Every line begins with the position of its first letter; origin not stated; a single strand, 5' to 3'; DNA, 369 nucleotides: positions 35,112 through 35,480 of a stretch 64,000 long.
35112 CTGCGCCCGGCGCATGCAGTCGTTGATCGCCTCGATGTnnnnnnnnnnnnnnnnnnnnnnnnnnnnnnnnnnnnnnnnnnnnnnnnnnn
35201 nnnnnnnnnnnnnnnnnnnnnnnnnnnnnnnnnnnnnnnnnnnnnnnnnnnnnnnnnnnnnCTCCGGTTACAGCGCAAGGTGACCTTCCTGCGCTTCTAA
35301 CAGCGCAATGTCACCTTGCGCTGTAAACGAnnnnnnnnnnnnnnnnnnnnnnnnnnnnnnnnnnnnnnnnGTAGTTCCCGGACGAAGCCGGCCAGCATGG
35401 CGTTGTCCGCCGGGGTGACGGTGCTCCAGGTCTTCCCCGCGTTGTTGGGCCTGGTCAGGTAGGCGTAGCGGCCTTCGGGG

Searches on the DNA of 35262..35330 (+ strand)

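Call 49: search_dna_similar(query=window:35262-35330:+, collection=plasmids, mode=distant, max_evalue=1, max_rows=20)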
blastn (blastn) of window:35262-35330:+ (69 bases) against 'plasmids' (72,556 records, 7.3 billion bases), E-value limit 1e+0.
No match.
